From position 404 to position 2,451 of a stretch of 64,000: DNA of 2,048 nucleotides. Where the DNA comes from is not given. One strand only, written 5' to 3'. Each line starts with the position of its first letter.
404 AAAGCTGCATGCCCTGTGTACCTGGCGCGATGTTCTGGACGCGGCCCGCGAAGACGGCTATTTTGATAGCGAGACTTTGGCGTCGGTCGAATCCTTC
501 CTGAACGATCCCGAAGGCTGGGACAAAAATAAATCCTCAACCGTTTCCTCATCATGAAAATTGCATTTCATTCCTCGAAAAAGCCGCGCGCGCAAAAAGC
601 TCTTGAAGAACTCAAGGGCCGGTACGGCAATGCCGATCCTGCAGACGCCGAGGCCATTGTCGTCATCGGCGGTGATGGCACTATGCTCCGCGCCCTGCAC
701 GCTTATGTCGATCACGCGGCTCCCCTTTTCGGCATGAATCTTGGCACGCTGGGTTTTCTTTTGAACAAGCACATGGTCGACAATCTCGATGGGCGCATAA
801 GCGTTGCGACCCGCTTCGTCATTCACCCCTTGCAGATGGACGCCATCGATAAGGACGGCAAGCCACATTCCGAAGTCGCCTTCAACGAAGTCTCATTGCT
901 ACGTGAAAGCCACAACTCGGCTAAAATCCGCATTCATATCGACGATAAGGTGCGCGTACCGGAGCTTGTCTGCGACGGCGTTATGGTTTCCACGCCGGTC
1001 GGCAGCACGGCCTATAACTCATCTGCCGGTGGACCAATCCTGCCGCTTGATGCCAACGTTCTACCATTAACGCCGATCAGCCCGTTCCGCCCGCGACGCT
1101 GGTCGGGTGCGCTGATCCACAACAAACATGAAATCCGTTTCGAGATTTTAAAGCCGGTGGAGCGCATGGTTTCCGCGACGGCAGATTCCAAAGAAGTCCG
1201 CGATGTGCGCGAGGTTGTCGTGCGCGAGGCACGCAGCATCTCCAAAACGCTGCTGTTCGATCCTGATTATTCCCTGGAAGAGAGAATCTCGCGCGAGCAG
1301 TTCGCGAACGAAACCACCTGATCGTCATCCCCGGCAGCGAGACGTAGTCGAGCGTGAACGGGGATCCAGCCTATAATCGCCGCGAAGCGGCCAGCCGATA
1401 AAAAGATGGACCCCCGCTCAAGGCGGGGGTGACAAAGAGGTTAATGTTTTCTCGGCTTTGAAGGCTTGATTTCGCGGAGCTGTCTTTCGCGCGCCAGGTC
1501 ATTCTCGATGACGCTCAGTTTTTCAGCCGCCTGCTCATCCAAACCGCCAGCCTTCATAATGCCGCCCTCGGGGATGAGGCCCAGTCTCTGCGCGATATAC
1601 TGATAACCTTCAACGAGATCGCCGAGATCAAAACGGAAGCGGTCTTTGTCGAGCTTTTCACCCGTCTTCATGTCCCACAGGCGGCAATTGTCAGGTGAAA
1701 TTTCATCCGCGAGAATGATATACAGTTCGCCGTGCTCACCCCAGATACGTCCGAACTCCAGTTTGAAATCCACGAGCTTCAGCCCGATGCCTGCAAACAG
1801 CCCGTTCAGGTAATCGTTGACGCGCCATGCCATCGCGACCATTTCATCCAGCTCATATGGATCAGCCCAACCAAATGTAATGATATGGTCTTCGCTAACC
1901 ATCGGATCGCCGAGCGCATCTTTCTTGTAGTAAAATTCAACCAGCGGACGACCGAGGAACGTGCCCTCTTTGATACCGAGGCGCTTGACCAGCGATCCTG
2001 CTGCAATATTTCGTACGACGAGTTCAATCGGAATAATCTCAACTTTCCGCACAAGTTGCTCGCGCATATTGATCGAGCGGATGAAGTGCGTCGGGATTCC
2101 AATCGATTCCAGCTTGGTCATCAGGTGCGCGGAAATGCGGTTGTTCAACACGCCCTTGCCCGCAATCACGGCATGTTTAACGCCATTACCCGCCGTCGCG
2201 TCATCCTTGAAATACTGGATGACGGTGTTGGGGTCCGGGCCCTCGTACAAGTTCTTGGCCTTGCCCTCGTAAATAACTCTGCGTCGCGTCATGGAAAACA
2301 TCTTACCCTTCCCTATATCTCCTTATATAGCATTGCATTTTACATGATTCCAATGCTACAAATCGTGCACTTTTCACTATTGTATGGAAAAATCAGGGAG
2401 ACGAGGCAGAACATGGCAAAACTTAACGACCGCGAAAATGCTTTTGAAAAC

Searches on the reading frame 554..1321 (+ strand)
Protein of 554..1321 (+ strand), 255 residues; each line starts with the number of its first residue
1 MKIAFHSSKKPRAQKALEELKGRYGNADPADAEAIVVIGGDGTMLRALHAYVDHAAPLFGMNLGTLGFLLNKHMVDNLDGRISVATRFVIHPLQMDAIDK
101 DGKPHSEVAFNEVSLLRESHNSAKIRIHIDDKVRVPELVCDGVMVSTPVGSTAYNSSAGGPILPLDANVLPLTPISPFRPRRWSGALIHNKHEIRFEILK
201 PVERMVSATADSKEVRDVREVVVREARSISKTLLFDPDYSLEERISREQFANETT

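Call 70: search_protein_families(library=pfam, proteins=[window:554-1321:+], max_evalue=0.00001)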
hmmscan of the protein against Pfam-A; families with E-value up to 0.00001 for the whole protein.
window:554-1321:+ (255 aa): 2 families
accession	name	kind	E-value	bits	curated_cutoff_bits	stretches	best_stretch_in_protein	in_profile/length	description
PF20143.4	NAD_kinase_C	-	1.5e-11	44.6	23.7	1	111-199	2-89/126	ATP-NAD kinase C-terminal domain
PF01513.26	NAD_kinase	-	5.1e-11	43.4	25.5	1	26-69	67-110/130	ATP-NAD kinase N-terminal domain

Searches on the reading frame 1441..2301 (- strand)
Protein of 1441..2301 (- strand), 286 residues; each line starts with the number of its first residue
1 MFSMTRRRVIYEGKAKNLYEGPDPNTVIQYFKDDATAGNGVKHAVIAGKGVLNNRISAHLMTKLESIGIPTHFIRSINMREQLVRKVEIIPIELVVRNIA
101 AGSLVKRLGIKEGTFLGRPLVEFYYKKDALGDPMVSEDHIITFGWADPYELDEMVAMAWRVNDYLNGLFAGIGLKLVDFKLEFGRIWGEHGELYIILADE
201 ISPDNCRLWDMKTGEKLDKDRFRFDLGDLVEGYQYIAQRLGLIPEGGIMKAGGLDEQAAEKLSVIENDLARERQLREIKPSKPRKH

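Call 70: search_protein_families(library=pfam, proteins=[window:1441-2301:-], max_evalue=0.00001)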
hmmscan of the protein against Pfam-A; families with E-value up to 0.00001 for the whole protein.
window:1441-2301:- (286 aa): 1 family
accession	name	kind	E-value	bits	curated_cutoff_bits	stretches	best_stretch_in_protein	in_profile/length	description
PF01259.24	SAICAR_synt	-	9.7e-81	271.4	20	1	10-239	2-232/233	SAICAR synthetase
